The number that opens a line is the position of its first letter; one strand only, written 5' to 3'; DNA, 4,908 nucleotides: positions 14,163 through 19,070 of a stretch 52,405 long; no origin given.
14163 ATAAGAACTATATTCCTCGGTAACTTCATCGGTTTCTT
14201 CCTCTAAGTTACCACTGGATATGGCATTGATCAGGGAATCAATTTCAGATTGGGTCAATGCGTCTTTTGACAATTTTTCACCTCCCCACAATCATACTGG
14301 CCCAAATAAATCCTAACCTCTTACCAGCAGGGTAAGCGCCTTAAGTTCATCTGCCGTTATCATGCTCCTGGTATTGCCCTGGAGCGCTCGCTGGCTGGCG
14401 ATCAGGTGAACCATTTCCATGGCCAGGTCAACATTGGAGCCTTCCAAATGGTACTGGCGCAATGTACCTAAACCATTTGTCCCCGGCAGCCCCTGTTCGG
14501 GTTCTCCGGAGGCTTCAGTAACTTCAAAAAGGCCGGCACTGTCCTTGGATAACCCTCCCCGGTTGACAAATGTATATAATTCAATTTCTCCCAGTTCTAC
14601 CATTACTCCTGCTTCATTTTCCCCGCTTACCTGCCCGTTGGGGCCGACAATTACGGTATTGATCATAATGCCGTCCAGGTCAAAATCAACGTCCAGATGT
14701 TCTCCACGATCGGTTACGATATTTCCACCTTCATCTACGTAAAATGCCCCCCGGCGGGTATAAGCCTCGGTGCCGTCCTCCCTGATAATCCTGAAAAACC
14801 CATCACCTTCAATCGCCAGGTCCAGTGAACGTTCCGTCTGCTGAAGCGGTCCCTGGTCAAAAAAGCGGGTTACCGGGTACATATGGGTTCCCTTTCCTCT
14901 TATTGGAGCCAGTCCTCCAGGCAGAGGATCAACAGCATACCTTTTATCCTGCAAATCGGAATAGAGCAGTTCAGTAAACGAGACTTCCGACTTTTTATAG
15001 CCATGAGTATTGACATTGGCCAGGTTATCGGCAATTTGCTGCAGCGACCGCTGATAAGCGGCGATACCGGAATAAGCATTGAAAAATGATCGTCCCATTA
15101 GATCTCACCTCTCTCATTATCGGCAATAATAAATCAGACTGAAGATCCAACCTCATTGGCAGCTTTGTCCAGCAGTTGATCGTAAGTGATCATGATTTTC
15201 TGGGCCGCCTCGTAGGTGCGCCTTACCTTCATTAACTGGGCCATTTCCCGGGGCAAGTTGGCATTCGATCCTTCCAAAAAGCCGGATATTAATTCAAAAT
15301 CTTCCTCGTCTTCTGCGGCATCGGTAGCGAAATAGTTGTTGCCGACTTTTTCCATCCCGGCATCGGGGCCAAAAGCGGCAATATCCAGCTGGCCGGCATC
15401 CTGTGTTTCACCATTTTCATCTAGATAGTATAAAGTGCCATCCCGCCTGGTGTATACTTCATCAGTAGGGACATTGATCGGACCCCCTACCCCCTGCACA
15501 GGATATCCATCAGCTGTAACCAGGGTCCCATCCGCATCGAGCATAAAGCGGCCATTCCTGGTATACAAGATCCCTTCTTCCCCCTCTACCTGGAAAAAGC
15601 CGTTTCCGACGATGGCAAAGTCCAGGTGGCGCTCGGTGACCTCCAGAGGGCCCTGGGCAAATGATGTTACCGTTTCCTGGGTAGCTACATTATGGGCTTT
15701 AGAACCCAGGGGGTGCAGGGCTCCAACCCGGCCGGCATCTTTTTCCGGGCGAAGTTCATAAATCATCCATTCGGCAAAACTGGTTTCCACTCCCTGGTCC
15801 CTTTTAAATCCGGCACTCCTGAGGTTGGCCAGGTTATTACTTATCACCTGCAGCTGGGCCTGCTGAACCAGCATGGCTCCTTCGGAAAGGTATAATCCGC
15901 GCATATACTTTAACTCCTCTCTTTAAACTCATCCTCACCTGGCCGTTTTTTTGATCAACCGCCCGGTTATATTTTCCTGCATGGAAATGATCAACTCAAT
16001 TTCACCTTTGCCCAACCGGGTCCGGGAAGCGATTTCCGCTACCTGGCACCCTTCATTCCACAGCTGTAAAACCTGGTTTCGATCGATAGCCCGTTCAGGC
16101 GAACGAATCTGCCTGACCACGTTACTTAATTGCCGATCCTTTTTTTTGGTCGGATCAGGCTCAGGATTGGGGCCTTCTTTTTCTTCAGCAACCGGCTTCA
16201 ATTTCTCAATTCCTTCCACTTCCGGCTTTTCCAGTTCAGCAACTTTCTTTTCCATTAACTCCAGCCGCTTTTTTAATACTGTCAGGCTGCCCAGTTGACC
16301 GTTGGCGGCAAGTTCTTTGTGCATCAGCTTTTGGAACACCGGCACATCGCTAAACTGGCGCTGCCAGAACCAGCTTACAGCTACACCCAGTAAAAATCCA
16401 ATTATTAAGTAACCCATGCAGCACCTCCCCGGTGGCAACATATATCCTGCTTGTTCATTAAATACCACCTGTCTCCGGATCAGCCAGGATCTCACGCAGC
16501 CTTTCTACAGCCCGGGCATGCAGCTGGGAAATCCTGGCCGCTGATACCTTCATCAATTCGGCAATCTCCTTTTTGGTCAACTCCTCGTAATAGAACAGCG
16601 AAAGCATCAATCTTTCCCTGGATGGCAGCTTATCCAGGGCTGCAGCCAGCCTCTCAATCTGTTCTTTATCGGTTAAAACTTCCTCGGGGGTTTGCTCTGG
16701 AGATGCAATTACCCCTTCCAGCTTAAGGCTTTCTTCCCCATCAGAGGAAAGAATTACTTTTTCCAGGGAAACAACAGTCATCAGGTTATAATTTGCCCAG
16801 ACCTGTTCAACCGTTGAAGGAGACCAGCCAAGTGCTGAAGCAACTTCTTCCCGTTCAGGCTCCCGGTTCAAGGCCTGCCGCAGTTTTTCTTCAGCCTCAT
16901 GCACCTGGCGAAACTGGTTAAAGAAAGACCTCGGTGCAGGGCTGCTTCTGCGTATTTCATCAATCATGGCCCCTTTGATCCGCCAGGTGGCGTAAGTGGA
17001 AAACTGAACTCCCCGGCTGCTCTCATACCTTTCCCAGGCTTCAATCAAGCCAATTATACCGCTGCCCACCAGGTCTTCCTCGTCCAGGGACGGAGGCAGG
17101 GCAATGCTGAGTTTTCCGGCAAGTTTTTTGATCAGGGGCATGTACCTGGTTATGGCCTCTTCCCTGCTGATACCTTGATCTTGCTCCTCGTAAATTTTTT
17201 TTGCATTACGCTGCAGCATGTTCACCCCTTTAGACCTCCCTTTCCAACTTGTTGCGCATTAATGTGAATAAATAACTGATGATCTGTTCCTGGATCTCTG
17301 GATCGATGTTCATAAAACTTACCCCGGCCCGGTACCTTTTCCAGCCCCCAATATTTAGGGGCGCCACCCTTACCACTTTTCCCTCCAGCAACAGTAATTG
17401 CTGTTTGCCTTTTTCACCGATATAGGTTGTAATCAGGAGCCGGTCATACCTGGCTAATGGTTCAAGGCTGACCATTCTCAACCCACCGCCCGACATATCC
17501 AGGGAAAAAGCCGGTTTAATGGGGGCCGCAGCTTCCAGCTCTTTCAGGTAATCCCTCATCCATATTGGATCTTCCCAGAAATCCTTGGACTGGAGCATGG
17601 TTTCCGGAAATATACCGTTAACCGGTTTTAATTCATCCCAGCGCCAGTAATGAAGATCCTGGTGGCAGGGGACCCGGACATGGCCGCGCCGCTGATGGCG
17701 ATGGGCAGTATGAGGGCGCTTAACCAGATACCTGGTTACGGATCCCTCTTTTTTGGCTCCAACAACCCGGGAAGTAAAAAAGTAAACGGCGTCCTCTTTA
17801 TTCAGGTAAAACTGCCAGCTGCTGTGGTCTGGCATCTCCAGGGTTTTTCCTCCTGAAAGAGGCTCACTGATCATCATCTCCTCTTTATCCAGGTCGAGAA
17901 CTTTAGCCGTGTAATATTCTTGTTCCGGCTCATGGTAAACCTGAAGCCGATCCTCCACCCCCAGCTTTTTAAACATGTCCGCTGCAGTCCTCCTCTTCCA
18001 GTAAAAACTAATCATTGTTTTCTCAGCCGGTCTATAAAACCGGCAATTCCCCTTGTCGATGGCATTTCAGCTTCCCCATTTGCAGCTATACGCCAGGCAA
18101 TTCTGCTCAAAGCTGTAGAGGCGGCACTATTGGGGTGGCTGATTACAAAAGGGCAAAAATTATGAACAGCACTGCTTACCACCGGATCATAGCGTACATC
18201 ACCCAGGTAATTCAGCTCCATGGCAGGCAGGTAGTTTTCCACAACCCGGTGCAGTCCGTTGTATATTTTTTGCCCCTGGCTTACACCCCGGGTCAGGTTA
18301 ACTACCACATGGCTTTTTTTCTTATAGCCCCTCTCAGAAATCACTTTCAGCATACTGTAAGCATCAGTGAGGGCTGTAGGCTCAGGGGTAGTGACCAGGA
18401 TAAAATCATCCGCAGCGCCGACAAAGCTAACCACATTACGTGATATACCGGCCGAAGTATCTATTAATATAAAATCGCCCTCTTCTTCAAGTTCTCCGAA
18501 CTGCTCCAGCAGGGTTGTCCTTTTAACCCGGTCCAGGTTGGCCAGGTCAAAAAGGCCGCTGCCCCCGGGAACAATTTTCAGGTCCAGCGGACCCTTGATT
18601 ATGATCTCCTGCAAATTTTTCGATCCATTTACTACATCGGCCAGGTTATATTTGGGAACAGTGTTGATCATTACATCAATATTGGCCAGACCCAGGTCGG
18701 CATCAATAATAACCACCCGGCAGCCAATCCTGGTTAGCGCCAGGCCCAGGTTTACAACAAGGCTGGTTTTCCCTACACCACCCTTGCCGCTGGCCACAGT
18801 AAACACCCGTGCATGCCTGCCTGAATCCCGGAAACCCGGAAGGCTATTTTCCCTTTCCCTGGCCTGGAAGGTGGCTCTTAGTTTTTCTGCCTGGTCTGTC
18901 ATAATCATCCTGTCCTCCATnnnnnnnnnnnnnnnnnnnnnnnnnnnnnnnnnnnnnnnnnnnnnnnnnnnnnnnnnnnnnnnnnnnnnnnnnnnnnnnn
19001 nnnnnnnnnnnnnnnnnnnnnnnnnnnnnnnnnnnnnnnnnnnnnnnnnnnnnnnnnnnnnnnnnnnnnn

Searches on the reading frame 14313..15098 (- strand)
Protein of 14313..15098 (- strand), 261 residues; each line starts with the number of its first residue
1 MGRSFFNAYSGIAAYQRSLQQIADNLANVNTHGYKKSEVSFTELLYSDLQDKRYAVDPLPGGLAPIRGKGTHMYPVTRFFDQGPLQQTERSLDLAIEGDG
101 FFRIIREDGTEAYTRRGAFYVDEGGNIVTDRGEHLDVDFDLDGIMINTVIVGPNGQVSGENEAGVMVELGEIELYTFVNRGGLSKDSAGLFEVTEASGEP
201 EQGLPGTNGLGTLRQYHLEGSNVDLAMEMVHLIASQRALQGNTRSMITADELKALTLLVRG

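Call 24: search_protein_families(library=pfam, proteins=[window:14313-15098:-], max_evalue=0.001)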
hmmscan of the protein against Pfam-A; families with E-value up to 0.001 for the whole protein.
window:14313-15098:- (261 aa): 3 families
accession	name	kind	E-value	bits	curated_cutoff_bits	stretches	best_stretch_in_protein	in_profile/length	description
PF22692.1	LlgE_F_G_D1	-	3.4e-15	56.4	27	1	95-158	1-63/64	Flagellar hook protein FlgE/F/G D1 domain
PF06429.18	Flg_bbr_C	-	5.1e-11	42.3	23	1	215-252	2-39/46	Flagellar basal body rod FlgEFG protein C-terminal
PF00460.25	Flg_bb_rod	-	6.5e-05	23.2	20.7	1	8-35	4-31/31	Flagella basal body rod protein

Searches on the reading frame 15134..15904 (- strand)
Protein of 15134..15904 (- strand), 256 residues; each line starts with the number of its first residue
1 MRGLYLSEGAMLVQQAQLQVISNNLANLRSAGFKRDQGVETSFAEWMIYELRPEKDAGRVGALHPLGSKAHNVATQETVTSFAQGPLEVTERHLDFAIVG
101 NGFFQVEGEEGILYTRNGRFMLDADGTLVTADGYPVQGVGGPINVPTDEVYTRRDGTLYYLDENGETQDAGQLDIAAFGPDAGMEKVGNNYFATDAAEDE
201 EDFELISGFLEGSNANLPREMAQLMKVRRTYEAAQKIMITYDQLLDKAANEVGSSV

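Call 24: search_protein_families(library=pfam, proteins=[window:15134-15904:-], max_evalue=0.001)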
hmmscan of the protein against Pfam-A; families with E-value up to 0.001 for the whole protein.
window:15134-15904:- (256 aa): 3 families
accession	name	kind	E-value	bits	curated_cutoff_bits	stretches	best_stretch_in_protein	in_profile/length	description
PF22692.1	LlgE_F_G_D1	-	8.1e-17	61.6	27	1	97-148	1-50/64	Flagellar hook protein FlgE/F/G D1 domain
PF06429.18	Flg_bbr_C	-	1.8e-13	50.2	23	1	207-250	2-45/46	Flagellar basal body rod FlgEFG protein C-terminal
PF00460.25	Flg_bb_rod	-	8.9e-06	26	20.7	1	4-34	1-31/31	Flagella basal body rod protein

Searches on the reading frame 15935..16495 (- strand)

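Call 24: search_protein_families(library=pfam, proteins=[window:15935-16495:-], max_evalue=0.001)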
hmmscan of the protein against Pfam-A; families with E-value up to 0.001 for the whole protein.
window:15935-16495:- (186 aa): 1 family
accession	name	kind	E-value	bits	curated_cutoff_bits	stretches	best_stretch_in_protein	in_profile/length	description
PF19610.4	DUF6115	-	2e-08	35.1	27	1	75-171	40-132/134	Family of unknown function (DUF6115)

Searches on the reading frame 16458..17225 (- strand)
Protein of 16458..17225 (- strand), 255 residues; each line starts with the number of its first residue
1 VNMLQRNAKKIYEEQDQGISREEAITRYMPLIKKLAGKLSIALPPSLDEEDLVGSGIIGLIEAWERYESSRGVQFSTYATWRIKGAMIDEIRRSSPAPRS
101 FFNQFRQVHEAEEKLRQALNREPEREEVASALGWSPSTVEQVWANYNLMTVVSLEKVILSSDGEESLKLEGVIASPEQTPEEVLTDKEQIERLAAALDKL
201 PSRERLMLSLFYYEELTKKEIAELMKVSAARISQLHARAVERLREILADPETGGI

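Call 24: search_protein_families(library=pfam, proteins=[window:16458-17225:-], max_evalue=0.001)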
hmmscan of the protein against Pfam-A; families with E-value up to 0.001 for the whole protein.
window:16458-17225:- (255 aa): 5 families
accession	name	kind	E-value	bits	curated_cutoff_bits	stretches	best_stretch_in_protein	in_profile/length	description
PF04542.20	Sigma70_r2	-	9.9e-17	60.9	24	1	25-94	2-68/71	Sigma-70 region 2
PF04545.22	Sigma70_r4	-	6.3e-16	58.1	24.1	1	196-245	1-50/50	Sigma-70, region 4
PF08281.18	Sigma70_r4_2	-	7.5e-12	45.1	25.7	1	191-243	2-54/54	Sigma-70, region 4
PF04539.22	Sigma70_r3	-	3.8e-08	33.8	25.3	1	106-177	4-75/78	Sigma-70 region 3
PF13384.12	HTH_23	-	2.2e-05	24.5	24.6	0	203-238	5-40/50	Homeodomain-like domain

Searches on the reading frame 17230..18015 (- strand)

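Call 24: search_protein_families(library=pfam, proteins=[window:17230-18015:-], max_evalue=0.001)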
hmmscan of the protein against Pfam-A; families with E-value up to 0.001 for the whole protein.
window:17230-18015:- (261 aa): 2 families
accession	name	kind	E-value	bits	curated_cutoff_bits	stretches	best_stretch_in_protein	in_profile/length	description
PF07238.19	PilZ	-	1.3e-10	41.9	22.5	1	171-250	27-101/102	PilZ domain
PF12945.12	PilZNR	-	2.6e-08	34.3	23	1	22-91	4-75/85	Flagellar protein YcgR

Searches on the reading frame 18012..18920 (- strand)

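Call 24: search_protein_families(library=pfam, proteins=[window:18012-18920:-], max_evalue=0.001)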
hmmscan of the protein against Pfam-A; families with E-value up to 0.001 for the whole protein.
window:18012-18920:- (302 aa): 7 families
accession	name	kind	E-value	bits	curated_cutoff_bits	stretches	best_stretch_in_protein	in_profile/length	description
PF10609.15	ParA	-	2.7e-19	70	27.1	2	38-88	4-54/246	NUBPL iron-transfer P-loop NTPase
PF13614.12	AAA_31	-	3.1e-17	63.5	27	1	38-196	2-166/177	AAA domain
PF01656.29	CbiA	-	3.5e-14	53.3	25.4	1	41-252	2-119/125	CobQ/CobB/MinD/ParA nucleotide binding domain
PF06564.18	CBP_BcsQ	-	2.9e-07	30.7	21.3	1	44-271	8-226/234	Cellulose biosynthesis protein BcsQ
PF00142.24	Fer4_NifH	-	1.1e-05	25.5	25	1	44-287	6-253/271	4Fe-4S iron sulfur cluster binding proteins, NifH/frxC family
PF09140.17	MipZ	-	1.6e-05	24.8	20.7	1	40-174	3-126/262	ATPase MipZ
PF02374.21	ArsA_ATPase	-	0.0002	21.1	24.3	1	42-75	5-38/305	Anion-transporting ATPase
